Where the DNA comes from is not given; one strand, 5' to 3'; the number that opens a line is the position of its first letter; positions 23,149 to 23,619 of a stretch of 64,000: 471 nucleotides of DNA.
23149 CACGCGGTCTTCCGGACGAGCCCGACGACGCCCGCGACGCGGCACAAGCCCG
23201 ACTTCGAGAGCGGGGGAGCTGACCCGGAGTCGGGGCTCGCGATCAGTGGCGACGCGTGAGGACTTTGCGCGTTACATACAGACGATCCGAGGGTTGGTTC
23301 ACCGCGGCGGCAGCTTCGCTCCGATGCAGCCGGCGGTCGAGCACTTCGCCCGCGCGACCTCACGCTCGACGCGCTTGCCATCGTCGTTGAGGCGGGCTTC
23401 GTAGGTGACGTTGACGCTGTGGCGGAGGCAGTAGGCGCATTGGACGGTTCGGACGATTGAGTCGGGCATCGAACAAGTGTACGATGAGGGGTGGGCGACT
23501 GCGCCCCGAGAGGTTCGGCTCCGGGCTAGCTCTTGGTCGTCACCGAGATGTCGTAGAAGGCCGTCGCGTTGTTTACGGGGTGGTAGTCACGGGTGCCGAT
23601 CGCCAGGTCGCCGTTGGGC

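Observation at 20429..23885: Three-gene cyclase cassette (Zn-ribbon miniprotein, cupin-cyclase, DUF2652::SRPBCC) embedded among three alpha/beta-hydrolase fragments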

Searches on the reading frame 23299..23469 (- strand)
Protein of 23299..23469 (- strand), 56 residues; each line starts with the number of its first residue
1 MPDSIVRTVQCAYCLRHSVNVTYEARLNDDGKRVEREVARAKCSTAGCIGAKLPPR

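Call 7: search_protein_families(library=pfam, proteins=[window:23299-23469:-], max_evalue=0.01)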
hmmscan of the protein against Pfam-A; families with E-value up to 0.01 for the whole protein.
window:23299-23469:- (56 aa): 0 families

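Call 22: search_protein_families(library=pfam, proteins=[window:23302-23469:-], max_evalue=1)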
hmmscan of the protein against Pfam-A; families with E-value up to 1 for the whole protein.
seq(56 aa): 1 family
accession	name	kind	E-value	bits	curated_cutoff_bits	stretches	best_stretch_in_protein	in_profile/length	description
PF06083.16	IL17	-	0.014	16.3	24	1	22-50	4-32/81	Interleukin-17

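Call 47: find_related_loci(query=window:23299-23469:-, collection=genome_contigs, flank=4000)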
Query window:23299-23469:- (56 aa) in genome_contigs; peptide patterns used: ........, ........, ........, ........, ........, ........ (x = any residue, [..] = any of these).
227 stretches matched a pattern; 3 encode a relative of the query (tblastn E <= 1e-3); 3 distinct loci.
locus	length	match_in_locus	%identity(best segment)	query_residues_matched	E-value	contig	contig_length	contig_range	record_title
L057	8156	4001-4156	81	5-56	4e-26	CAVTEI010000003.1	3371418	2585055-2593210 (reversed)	MAG: uncultured Acidimicrobiales bacterium isolate MFD00962.bin.2.274 genome assembly, contig: contig_19309, whole genom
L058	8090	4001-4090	87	27-56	9e-14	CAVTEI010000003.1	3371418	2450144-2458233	MAG: uncultured Acidimicrobiales bacterium isolate MFD00962.bin.2.274 genome assembly, contig: contig_19309, whole genom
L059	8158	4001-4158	68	1-53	5e-16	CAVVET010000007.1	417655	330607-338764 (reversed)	MAG: uncultured Acidimicrobiales bacterium isolate MFD02242.bin.2.229 genome assembly, contig: contig_16273, whole genom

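Call 50: find_homologous_proteins(query=window:23299-23469:-, max_evalue=0.001)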
Query window:23299-23469:- (56 aa): 16 proteins with E <= 0.001 among 16 candidates.
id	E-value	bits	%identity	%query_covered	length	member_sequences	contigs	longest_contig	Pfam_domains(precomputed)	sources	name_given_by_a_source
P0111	1.1e-30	121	100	100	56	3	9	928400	-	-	-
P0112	1.2e-27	112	93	100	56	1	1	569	-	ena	-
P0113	2.6e-24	101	84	100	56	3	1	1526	-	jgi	jgi:hypothetical protein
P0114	7.1e-21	90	79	100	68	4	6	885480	-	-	-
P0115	2.1e-20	89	77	100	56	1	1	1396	-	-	-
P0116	9.2e-20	87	74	96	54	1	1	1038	-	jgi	jgi:hypothetical protein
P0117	1.4e-19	86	73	100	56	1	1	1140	-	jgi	jgi:hypothetical protein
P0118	1.4e-19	86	77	95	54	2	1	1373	-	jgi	jgi:hypothetical protein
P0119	3.6e-19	85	72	95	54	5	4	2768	-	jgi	jgi:hypothetical protein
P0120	4.0e-18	82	70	95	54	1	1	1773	-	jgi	jgi:hypothetical protein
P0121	7.2e-18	81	70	95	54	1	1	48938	-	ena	-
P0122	1.6e-17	80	69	93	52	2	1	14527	-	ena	-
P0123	7.6e-17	78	74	95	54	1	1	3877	-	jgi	jgi:hypothetical protein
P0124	5.2e-16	75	68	95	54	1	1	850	-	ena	-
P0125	6.8e-16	75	67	98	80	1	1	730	-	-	-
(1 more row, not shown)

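Call 51: find_encoding_contigs(protein=P0111, flank=6000, max_places=8)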
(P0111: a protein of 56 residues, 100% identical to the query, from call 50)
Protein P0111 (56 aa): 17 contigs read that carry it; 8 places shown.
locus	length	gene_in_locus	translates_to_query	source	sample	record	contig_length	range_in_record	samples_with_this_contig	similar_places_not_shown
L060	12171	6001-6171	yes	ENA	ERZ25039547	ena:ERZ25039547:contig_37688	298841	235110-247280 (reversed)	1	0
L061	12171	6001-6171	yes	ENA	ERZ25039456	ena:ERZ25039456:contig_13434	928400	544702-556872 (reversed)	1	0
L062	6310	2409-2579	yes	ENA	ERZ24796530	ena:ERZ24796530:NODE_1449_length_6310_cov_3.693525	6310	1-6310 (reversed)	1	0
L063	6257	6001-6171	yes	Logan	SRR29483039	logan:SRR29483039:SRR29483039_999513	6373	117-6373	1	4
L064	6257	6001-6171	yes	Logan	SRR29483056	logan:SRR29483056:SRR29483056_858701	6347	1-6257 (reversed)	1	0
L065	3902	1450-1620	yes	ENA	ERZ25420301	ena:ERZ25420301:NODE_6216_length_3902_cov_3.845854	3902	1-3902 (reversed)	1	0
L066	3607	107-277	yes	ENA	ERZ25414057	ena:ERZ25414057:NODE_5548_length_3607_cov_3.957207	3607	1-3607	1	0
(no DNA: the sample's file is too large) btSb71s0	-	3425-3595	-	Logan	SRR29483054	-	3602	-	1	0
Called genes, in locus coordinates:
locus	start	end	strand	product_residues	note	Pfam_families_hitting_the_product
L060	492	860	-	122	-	-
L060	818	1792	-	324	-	-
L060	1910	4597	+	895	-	PF13424:TPR_12 (faint), PF07719:TPR_2 (faint)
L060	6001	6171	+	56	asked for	-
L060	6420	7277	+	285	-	PF00211:Guanylate_cyc (weak)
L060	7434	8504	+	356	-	PF10851:DUF2652, PF10604:Polyketide_cyc2 (weak)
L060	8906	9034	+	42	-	-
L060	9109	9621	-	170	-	PF00300:His_Phos_1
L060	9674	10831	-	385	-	PF04542:Sigma70_r2, PF08281:Sigma70_r4_2 (weak), PF20239:DUF6596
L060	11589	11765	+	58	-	PF00440:TetR_N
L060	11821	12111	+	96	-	-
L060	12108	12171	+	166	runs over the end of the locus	PF10604:Polyketide_cyc2, PF03364:Polyketide_cyc (weak)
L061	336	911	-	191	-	-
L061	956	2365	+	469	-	PF00211:Guanylate_cyc, PF13191:AAA_16, PF13401:AAA_22 (faint)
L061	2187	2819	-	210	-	-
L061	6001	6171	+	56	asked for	-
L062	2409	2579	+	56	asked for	-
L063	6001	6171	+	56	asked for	-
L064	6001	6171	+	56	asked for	-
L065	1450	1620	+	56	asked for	-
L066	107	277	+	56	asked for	-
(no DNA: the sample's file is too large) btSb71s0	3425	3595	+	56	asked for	-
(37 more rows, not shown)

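Call 84: predict_structure(alignment_id=A2)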
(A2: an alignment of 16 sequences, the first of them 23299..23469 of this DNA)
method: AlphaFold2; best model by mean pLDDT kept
length: 56 residues; sequences in the alignment: 16
mean_pLDDT: 84.8   pTM: 0.56
mean pLDDT of the five models: 84.8, 84.1, 83.3, 82.6, 79.6
residues with pLDDT >= 90: 12; 70-90: 39; 50-70: 5; < 50: 0
segments of 3 or more residues with pLDDT < 50: none
pLDDT, mean of each block of 10 residues (from residue 1): 84 89 88 86 85 69
secondary structure, 60 per line:
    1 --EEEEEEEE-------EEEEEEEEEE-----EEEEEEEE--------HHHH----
elements in order: E3-10 E18-27 E33-40 H49-52

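Call 88: fold_search(model_id=the predicted structure, library=pdb)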
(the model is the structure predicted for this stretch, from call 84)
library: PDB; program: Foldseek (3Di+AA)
matches with E <= 10: 354; with E <= 0.001: 0
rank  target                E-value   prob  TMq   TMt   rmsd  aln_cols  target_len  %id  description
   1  3o6z_A                1.5e+00  0.20  0.30  0.13   4.9        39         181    5  Structure of the D152A E.coli GDP-mannose hydrolase (yffh) in complex with Mg++ (released 2011-05-11)
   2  5boe_A                1.5e+00  0.16  0.34  0.07   4.9        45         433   18  Crystal structure of Staphylococcus aureus enolase in complex with PEP (released 2015-12-09)
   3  8v1j_A                1.7e+00  0.38  0.49  0.29   4.3        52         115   21  Structure of an allelic variant of Puccinia graminis f. sp. tritici (Pgt) effector AvrSr27 (AvrSr27-1) (released 2024-06-12)
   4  9b8t_A                1.7e+00  0.23  0.42  0.03   7.1        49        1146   12  Human polymerase epsilon bound to PCNA and DNA in the nucleotide bound state (released 2024-09-11)
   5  7kbb_D                2.1e+00  0.10  0.25  0.10   7.4        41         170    7  Cryo-EM structure of the HCMV pentamer bound by Fabs 2-18 and 8I21 (released 2021-08-11)
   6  8f5p_C                2.2e+00  0.25  0.39  0.03   4.6        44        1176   18  Structure of Leishmania tarentolae IFT-A (state 2) (released 2022-12-21)
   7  3o61_B                2.2e+00  0.16  0.31  0.12   5.1        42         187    5  Structure of the E100A E.coli GDP-mannose hydrolase (yffh) in complex with GDP-mannose and Mg++ (released 2011-05-11)
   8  9gc3_C                2.4e+00  0.63  0.55  0.06   2.3        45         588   18  yeast TFIIIC TauB subcomplex bound to a tRNA gene (released 2024-11-27)
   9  3o61_A                2.4e+00  0.06  0.25  0.12   5.4        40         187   15  Structure of the E100A E.coli GDP-mannose hydrolase (yffh) in complex with GDP-mannose and Mg++ (released 2011-05-11)
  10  5m41                  2.5e+00  0.16  0.26  0.03   7.1        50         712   10  Crystal structure of nigritoxine (released 2017-12-06)
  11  9bct_A                2.7e+00  0.63  0.31  0.02   0.6        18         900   17  Cryo-EM structure of Thermococcus kodakarensis FttA-dependent transcription pre-termination complex containing 44 nt R (released 2024-07-31)
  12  6vek_A                2.7e+00  0.33  0.39  0.08   2.8        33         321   12  Contact-dependent growth inhibition toxin-immunity protein complex from from E. coli 3006, full-length (released 2021-01-27)
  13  5dyn_A                2.7e+00  0.28  0.43  0.23   6.2        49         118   10  B. fragilis cysteine protease (released 2016-03-30)
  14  4usg_A                2.8e+00  0.25  0.36  0.32   2.8        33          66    9  Crystal structure of PC4 W89Y mutant complex with DNA (released 2015-03-18)
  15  1viu_D                2.8e+00  0.13  0.31  0.14   4.8        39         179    5  Crystal structure of putative ADP ribose pyrophosphatase (released 2003-12-30)
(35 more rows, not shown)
